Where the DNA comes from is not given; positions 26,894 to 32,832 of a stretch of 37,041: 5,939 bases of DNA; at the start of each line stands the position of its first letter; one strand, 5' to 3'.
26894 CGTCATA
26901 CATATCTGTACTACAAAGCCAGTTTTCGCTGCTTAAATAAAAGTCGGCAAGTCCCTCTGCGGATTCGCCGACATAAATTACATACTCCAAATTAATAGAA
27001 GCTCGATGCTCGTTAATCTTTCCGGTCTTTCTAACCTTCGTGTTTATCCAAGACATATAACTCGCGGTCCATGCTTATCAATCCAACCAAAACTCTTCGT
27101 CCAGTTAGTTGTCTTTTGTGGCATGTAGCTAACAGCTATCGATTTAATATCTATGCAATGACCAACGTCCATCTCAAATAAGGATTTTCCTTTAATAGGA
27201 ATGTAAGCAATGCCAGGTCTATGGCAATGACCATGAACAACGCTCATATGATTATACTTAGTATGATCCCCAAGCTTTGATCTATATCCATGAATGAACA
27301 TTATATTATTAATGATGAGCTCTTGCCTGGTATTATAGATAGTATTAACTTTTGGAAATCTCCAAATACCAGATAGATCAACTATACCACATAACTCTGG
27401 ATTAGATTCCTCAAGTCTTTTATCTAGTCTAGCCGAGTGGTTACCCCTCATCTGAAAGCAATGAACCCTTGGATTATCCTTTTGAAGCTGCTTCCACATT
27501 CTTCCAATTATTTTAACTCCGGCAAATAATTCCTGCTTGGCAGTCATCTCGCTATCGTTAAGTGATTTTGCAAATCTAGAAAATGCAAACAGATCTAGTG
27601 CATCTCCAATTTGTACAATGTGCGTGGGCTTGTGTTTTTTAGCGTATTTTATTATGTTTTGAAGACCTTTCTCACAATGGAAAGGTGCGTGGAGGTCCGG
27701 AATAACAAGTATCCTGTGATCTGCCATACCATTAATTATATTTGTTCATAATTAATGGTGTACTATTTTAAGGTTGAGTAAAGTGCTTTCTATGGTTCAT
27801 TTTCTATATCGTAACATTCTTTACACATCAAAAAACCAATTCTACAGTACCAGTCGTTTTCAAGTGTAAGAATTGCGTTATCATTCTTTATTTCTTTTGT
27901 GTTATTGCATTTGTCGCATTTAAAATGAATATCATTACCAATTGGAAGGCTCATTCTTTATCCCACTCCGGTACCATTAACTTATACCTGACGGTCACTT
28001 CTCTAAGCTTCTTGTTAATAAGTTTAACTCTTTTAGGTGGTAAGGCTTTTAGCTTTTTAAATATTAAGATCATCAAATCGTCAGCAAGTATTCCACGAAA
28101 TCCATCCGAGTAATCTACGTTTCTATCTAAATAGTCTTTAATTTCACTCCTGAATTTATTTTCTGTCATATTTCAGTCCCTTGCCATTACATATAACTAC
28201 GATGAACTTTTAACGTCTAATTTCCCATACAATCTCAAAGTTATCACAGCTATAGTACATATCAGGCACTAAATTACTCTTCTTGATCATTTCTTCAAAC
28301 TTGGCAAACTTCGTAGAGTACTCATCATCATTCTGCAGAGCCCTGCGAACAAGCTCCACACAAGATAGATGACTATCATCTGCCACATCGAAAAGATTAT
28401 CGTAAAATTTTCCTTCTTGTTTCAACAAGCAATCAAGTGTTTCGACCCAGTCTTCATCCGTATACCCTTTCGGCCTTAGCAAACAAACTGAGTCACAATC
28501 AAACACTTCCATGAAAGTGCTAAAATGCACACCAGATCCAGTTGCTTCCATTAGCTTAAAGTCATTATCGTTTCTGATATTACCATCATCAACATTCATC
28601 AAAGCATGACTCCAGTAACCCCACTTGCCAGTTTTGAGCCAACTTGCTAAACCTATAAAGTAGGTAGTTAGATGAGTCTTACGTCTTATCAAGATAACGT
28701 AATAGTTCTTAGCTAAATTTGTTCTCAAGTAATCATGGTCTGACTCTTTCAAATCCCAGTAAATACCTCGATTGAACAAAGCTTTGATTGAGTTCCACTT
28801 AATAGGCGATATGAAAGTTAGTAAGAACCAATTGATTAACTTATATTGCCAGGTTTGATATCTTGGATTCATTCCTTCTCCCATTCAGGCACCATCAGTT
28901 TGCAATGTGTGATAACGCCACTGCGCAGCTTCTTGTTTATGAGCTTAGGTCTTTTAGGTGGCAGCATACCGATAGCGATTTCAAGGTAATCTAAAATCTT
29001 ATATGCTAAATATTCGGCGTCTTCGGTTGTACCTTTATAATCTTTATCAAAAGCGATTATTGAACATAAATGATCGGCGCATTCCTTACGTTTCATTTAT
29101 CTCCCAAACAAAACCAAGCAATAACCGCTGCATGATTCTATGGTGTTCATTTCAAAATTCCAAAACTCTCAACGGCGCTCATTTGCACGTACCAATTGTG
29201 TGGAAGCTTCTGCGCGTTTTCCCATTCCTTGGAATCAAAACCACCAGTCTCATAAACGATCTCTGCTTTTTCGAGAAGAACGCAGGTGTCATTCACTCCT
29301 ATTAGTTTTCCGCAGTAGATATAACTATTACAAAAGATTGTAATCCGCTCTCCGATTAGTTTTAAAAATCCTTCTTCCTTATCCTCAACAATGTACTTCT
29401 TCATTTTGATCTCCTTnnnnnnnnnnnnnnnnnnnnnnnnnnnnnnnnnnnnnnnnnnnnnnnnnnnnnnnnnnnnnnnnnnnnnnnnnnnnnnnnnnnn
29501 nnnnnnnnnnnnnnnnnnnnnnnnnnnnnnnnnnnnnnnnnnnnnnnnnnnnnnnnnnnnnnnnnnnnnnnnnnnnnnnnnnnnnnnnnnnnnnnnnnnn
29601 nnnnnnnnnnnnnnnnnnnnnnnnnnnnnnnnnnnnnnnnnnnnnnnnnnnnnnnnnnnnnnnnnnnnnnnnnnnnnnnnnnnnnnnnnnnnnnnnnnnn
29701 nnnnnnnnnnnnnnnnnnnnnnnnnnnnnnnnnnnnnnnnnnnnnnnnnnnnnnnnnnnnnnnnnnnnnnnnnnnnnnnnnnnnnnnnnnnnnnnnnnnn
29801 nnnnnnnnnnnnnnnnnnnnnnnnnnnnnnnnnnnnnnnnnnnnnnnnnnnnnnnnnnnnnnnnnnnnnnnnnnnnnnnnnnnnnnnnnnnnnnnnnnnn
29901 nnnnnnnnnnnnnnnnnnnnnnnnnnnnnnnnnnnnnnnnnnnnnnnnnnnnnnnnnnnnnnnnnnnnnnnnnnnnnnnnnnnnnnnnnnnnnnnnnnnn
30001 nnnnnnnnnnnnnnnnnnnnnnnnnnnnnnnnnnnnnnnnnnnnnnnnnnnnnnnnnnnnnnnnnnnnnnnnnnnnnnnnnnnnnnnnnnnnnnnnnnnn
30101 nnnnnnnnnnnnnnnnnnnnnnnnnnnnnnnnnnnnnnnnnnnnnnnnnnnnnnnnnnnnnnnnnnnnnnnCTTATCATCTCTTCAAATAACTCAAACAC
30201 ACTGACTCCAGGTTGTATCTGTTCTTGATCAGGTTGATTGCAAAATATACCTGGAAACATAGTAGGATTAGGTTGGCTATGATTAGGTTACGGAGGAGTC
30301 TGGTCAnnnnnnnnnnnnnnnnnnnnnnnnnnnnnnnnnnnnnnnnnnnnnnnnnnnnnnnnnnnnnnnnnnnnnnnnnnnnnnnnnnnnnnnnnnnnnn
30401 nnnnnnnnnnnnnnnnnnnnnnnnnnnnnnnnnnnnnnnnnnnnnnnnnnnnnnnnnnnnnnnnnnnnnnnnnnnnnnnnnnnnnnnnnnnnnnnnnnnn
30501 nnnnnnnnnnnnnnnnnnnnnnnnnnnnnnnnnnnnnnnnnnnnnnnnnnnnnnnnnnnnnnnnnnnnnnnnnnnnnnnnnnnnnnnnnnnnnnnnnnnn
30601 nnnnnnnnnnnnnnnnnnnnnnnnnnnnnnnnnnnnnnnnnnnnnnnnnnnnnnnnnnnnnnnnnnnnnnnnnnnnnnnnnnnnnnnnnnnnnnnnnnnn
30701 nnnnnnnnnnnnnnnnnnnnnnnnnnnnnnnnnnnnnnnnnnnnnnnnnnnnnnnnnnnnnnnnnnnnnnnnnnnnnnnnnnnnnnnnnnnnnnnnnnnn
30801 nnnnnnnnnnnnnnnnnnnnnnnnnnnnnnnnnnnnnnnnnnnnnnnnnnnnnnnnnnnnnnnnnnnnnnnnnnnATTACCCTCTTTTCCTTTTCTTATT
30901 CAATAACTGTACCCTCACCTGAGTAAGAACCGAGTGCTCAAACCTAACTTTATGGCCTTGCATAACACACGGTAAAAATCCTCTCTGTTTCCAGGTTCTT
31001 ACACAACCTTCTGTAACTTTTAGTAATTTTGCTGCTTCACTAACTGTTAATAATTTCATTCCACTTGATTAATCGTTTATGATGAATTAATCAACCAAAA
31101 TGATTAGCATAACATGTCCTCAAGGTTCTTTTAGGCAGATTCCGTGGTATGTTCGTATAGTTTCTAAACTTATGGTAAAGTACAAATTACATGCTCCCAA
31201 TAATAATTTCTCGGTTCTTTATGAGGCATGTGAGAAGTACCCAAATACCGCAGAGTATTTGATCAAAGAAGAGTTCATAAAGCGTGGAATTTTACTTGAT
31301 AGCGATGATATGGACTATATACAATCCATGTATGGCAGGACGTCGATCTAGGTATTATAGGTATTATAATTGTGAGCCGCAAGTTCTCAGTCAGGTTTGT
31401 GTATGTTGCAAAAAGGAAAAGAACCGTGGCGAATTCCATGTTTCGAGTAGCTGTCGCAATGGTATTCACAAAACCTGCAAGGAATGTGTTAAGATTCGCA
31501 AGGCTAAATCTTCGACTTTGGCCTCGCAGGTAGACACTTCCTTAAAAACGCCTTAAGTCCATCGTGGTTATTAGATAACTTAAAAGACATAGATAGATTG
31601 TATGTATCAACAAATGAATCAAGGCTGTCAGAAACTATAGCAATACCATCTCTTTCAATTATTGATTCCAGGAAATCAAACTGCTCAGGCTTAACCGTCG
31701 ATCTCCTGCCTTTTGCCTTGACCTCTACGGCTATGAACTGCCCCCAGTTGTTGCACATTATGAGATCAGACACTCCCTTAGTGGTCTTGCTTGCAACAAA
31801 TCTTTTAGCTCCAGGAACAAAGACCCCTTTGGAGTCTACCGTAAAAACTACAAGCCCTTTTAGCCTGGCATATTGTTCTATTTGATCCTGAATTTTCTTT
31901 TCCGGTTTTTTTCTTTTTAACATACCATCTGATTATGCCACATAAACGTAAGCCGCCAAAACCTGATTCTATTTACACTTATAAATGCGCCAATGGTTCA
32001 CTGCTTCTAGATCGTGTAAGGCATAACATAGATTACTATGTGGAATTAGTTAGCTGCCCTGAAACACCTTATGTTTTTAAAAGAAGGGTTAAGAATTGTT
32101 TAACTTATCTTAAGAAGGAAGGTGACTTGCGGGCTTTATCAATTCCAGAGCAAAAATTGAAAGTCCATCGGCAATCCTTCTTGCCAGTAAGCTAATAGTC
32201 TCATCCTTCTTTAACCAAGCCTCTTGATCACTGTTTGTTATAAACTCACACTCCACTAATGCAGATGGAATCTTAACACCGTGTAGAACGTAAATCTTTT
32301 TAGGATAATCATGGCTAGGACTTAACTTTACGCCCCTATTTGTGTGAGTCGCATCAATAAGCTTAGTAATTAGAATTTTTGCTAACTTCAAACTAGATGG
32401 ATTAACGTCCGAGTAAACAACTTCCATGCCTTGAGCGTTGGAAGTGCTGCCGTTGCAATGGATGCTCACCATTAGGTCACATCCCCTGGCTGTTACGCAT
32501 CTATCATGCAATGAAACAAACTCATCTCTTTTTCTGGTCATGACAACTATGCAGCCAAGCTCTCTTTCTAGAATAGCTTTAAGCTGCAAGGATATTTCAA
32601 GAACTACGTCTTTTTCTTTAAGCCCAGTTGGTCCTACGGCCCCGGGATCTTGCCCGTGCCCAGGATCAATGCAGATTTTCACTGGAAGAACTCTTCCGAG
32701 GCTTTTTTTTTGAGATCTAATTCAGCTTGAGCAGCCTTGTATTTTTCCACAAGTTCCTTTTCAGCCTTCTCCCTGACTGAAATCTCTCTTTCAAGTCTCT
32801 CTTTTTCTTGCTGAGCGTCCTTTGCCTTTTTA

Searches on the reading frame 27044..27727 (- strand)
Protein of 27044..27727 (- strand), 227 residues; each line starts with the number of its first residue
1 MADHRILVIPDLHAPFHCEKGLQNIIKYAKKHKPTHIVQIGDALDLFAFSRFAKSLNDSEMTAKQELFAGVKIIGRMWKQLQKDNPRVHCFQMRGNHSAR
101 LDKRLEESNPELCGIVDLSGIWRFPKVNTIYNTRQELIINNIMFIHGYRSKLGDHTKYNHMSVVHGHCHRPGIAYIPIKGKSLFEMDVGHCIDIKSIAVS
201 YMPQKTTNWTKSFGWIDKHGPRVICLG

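Call 50: search_protein_families(library=phrogs, max_evalue=0.001, proteins=[window:27044-27727:-])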
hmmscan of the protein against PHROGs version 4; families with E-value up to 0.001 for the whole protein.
window:27044-27727:- (227 aa): 2 families
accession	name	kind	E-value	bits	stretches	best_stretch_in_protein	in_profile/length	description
phrog_221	-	other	3.9e-36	126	1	1-220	109-338/367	metallo-phosphoesterase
phrog_20266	-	other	7.7e-09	35.8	1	5-115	177-281/450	metallo-phosphoesterase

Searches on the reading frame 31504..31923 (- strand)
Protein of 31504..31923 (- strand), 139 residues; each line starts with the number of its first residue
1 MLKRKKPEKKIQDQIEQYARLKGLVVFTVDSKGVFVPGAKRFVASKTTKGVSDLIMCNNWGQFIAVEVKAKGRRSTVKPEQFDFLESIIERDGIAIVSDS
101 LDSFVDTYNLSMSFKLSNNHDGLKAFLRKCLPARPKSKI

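Call 51: search_protein_families(library=phrogs, max_evalue=0.001, proteins=[window:31504-31923:-])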
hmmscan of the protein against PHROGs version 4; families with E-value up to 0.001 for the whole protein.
window:31504-31923:- (139 aa): 2 families
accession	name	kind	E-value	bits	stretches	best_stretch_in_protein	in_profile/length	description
phrog_93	-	DNA, RNA and nucleotide metabolism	8.7e-14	52.1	1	3-107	349-437/613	endonuclease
phrog_824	-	unknown function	9.2e-07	30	1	48-106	111-169/265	-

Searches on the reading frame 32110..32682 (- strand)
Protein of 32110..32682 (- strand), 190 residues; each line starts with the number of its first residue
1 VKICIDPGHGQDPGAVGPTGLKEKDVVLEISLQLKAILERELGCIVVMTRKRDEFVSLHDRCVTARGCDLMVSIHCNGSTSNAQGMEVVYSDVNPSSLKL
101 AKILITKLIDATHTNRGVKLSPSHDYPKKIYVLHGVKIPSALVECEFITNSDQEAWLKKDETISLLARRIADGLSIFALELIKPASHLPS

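Call 51: search_protein_families(library=phrogs, max_evalue=0.001, proteins=[window:32110-32682:-])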
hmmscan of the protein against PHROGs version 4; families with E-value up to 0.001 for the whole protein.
window:32110-32682:- (190 aa): 4 families
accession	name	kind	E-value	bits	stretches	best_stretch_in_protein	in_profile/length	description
phrog_435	-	lysis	1.1e-39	137.9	1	1-174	113-281/556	endolysin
phrog_2742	-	lysis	8e-26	92.2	1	2-175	3-178/318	endolysin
phrog_12727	-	lysis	1.6e-08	35.2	1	2-174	163-338/393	endolysin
phrog_489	-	lysis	3.4e-07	30.4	1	63-174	243-348/459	endolysin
